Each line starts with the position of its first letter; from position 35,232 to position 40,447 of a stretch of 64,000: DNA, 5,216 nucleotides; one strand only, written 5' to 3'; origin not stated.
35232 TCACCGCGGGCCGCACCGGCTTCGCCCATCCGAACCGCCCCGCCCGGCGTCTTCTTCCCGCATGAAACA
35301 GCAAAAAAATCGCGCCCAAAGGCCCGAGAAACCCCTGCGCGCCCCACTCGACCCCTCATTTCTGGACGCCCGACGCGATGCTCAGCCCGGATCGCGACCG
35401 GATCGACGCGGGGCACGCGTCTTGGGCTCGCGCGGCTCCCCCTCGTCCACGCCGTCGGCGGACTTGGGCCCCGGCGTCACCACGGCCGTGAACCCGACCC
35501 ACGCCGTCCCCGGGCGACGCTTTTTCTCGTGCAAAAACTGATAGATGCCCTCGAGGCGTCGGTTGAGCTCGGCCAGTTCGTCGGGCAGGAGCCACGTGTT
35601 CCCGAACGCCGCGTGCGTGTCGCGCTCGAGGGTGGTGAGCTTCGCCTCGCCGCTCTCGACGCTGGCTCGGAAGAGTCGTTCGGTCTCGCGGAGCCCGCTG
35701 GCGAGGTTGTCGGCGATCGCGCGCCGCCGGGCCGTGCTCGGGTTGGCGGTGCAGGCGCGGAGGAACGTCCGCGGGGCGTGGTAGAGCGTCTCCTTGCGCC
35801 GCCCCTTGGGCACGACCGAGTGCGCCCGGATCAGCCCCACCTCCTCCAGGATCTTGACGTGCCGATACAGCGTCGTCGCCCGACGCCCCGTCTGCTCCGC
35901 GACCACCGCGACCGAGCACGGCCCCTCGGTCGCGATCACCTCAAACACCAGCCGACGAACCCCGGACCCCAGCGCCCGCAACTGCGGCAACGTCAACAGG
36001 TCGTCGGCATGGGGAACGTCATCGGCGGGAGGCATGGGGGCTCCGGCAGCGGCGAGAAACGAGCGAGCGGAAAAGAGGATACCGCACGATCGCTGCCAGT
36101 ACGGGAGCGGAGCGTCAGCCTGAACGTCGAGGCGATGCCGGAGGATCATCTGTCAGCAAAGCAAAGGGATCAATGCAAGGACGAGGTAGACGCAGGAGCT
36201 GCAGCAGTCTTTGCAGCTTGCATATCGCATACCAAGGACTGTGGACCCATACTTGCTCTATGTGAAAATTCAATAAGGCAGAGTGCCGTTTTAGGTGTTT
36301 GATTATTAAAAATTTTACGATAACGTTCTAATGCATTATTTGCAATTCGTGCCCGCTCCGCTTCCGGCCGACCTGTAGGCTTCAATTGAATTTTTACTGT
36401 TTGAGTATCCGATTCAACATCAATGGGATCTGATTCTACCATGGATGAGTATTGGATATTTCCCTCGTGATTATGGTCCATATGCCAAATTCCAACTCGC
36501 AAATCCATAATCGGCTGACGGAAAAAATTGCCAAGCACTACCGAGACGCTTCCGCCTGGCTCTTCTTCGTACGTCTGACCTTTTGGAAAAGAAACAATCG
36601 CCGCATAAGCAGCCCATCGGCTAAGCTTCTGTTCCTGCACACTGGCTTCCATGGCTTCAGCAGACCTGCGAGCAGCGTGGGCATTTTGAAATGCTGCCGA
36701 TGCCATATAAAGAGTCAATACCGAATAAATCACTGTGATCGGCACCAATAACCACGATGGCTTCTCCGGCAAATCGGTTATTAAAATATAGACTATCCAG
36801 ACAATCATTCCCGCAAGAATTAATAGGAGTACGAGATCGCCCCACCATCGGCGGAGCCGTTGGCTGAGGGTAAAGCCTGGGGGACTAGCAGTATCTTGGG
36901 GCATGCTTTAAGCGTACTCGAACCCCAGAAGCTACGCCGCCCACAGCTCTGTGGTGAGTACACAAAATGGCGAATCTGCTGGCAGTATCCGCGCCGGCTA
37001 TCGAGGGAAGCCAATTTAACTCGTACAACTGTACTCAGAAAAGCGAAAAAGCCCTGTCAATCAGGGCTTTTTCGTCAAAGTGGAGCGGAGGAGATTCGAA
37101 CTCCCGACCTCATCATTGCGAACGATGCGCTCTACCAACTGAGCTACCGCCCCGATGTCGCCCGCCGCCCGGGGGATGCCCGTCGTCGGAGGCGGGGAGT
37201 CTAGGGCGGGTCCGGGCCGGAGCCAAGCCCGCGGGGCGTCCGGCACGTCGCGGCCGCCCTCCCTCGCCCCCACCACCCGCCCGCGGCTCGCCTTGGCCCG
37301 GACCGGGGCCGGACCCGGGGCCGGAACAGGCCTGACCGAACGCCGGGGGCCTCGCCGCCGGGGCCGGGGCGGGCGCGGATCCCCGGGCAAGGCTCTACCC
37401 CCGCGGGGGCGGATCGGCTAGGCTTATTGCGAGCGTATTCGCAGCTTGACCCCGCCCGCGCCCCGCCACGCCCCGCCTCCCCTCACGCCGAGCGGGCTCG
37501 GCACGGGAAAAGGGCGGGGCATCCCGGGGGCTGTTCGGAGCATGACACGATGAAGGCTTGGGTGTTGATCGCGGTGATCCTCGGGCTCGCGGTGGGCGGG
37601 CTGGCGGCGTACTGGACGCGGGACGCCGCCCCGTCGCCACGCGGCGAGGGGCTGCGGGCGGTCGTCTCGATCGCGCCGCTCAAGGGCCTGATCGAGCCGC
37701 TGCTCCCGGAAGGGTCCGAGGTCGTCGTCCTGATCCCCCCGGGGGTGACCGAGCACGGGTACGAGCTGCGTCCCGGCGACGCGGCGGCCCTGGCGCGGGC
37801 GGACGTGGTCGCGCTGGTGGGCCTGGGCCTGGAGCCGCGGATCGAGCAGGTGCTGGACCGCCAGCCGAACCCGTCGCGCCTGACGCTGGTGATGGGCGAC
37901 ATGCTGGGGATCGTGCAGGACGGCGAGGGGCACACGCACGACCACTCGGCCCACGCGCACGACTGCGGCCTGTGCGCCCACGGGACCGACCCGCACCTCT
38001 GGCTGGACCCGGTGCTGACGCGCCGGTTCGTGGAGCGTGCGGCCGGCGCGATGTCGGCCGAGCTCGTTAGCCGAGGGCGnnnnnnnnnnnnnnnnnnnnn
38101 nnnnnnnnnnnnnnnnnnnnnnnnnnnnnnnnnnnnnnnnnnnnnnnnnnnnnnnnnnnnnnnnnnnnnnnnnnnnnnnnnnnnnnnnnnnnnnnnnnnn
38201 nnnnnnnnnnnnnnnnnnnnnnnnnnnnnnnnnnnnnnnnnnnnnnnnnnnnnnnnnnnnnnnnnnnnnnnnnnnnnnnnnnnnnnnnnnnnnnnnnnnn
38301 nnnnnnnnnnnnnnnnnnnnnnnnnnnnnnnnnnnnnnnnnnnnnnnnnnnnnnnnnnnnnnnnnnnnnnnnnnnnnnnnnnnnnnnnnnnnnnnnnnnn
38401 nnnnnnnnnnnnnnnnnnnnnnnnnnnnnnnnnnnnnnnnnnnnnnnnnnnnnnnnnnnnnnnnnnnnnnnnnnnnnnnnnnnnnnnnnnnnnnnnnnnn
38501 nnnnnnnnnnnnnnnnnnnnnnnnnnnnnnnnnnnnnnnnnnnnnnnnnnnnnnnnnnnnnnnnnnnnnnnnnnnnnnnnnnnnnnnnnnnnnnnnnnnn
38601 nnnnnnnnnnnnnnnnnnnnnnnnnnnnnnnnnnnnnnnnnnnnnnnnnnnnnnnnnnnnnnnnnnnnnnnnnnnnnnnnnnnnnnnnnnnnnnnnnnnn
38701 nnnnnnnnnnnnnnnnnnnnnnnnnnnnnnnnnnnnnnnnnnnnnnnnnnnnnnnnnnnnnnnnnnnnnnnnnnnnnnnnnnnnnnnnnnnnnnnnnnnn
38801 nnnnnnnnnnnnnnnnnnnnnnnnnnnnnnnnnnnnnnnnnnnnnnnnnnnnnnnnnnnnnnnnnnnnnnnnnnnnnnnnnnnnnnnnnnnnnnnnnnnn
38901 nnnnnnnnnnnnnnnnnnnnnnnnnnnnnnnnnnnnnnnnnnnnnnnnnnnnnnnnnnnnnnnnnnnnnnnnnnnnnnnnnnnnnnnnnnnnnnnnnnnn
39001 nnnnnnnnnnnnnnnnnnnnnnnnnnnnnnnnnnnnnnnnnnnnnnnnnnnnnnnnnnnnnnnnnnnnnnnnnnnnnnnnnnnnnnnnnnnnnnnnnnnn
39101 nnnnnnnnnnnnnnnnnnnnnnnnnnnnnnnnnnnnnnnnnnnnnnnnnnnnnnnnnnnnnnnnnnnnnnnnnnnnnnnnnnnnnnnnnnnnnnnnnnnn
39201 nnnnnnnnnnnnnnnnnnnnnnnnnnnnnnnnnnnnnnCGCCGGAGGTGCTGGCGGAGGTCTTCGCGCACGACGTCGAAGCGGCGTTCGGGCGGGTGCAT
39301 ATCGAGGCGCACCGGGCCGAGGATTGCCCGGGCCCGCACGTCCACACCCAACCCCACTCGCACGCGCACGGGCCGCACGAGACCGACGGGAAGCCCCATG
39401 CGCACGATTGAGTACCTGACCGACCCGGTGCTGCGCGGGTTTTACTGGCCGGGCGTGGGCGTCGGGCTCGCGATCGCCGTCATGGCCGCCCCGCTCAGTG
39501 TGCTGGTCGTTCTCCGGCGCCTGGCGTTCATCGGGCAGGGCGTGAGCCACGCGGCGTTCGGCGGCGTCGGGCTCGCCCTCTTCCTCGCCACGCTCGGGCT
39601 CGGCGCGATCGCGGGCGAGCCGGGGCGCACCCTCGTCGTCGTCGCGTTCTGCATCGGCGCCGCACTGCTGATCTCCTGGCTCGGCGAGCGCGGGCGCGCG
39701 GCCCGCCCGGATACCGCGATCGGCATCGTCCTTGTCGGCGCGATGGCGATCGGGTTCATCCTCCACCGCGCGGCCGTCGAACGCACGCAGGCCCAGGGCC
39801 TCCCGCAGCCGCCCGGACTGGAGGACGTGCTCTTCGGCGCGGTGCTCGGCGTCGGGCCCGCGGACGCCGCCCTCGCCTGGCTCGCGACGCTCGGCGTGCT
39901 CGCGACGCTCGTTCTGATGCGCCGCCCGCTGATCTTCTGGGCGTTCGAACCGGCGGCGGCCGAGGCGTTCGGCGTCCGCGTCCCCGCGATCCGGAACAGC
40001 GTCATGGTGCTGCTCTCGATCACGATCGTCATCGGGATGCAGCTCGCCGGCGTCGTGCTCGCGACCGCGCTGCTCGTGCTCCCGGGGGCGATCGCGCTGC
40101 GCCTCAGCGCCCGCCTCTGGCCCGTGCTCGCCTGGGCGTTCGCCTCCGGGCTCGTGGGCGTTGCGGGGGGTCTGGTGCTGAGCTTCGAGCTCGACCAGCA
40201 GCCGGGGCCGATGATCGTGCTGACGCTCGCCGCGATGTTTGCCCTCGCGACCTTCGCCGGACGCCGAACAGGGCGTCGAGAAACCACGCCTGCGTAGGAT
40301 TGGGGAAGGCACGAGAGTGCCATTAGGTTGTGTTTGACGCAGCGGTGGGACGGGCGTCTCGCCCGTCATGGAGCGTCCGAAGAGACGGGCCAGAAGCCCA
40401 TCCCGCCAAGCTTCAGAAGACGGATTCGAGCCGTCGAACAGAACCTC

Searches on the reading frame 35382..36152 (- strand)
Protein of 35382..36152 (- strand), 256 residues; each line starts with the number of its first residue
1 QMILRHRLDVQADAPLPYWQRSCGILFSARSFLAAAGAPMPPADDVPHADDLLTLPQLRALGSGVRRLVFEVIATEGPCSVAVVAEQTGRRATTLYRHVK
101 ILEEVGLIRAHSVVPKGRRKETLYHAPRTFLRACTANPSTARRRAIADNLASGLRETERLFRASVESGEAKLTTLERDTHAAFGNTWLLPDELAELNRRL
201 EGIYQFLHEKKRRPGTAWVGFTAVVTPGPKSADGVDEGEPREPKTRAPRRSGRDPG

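Call 65: search_protein_families(library=pfam, proteins=[window:35382-36152:-], max_evalue=0.00001)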
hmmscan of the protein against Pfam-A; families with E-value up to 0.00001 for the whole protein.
window:35382-36152:- (256 aa): 2 families
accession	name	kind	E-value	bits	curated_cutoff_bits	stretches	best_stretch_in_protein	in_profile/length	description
PF12840.13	HTH_20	-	7.5e-10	39.1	27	1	61-109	1-49/51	Helix-turn-helix domain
PF25212.1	HVO_A0114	-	7.2e-06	26.2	27.6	0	57-111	15-69/84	HVO_A0114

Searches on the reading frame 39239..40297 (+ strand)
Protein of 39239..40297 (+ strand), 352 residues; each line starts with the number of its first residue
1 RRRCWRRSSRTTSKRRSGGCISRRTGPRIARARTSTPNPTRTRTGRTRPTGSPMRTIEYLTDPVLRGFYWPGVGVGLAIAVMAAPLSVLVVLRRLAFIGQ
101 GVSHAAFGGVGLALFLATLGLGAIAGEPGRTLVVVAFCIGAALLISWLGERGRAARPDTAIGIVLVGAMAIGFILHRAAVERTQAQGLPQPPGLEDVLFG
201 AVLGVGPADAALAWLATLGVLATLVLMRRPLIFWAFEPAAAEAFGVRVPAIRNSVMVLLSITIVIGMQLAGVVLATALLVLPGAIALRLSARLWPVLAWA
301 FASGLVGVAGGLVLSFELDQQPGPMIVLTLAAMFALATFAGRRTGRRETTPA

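Call 65: search_protein_families(library=pfam, proteins=[window:39239-40297:+], max_evalue=0.00001)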
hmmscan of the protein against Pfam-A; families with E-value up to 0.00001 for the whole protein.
window:39239-40297:+ (352 aa): 1 family
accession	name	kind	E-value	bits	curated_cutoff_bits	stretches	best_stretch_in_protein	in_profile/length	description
PF00950.22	ABC-3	-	3.7e-49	168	20.1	1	75-339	11-256/258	ABC 3 transport family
